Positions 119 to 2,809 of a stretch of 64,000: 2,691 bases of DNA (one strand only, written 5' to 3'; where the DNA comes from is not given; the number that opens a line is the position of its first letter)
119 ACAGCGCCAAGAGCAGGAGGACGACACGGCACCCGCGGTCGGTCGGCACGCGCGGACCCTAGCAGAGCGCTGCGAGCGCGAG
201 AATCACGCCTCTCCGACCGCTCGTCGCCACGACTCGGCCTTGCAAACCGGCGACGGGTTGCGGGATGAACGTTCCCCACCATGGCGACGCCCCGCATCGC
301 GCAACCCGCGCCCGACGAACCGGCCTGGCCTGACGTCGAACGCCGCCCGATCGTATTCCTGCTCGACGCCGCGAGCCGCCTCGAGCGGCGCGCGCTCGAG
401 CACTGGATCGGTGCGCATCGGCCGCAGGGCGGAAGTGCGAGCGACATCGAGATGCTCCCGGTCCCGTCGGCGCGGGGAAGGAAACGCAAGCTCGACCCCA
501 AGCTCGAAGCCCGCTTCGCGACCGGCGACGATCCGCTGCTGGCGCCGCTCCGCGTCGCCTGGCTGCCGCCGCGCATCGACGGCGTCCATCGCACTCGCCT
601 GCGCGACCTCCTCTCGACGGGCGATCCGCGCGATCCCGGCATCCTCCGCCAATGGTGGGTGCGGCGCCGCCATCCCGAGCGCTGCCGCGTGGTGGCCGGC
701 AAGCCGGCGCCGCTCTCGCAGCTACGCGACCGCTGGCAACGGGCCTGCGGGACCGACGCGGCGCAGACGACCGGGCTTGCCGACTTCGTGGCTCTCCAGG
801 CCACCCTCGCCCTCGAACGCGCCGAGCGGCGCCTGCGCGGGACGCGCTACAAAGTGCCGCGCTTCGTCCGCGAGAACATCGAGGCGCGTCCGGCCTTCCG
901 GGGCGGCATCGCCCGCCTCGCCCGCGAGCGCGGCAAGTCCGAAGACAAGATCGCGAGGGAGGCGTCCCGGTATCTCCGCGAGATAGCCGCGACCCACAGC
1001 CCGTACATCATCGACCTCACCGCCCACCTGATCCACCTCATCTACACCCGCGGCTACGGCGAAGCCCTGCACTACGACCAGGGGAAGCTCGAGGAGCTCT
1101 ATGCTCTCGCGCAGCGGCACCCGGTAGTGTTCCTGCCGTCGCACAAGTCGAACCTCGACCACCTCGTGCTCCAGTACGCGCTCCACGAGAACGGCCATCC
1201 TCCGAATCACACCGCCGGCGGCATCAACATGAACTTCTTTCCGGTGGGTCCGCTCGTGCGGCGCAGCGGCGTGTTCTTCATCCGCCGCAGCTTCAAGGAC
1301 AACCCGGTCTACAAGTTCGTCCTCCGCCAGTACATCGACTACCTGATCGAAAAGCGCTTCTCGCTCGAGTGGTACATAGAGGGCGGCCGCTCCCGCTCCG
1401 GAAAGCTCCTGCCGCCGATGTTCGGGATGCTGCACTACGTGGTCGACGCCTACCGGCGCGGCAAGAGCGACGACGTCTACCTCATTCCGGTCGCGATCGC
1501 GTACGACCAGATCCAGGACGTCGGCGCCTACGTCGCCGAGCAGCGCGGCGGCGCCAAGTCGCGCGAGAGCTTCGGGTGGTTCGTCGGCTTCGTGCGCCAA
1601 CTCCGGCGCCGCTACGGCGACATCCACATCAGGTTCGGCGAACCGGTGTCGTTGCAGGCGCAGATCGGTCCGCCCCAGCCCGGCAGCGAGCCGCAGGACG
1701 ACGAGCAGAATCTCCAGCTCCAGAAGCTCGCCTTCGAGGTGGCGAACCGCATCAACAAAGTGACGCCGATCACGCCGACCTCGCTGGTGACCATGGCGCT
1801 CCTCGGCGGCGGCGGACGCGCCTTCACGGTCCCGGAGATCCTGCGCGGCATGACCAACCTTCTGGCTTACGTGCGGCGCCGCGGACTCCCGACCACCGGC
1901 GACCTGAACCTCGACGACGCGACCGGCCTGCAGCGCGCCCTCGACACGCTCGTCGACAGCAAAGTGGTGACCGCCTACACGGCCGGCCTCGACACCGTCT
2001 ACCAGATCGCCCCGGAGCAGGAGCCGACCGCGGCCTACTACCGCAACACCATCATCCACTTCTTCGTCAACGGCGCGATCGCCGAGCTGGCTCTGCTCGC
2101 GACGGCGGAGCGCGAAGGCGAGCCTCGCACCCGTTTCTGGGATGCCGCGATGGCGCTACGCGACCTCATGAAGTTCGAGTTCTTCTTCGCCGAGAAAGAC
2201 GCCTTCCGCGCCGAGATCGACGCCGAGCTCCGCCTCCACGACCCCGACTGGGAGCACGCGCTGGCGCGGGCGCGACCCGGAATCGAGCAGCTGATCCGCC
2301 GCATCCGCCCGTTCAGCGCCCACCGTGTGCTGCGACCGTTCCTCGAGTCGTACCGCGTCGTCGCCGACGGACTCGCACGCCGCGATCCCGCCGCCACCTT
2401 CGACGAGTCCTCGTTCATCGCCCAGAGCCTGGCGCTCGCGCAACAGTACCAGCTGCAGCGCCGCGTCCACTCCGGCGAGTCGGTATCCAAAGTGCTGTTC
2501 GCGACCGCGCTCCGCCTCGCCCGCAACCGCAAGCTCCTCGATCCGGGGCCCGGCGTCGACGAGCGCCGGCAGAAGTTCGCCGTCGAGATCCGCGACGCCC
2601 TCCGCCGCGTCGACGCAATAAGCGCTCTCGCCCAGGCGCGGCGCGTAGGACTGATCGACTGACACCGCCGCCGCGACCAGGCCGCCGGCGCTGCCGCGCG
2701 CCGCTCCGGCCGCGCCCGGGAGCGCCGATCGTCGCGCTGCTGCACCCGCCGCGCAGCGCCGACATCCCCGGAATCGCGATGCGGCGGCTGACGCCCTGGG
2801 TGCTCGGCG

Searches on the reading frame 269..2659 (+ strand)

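Call 79: search_protein_families(library=pfam, max_evalue=0.00001, proteins=[window:269-2659:+])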
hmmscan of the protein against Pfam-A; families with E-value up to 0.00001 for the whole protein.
window:269-2659:+ (797 aa): 2 families
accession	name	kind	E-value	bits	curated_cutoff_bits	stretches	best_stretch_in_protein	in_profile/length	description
PF19277.4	GPAT_C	-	2e-83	280.9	25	1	421-758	1-342/344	Glycerol-3-phosphate acyltransferase C-terminal region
PF01553.26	Acyltransferase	-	4.3e-19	69.1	23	1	280-410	10-131/132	Acyltransferase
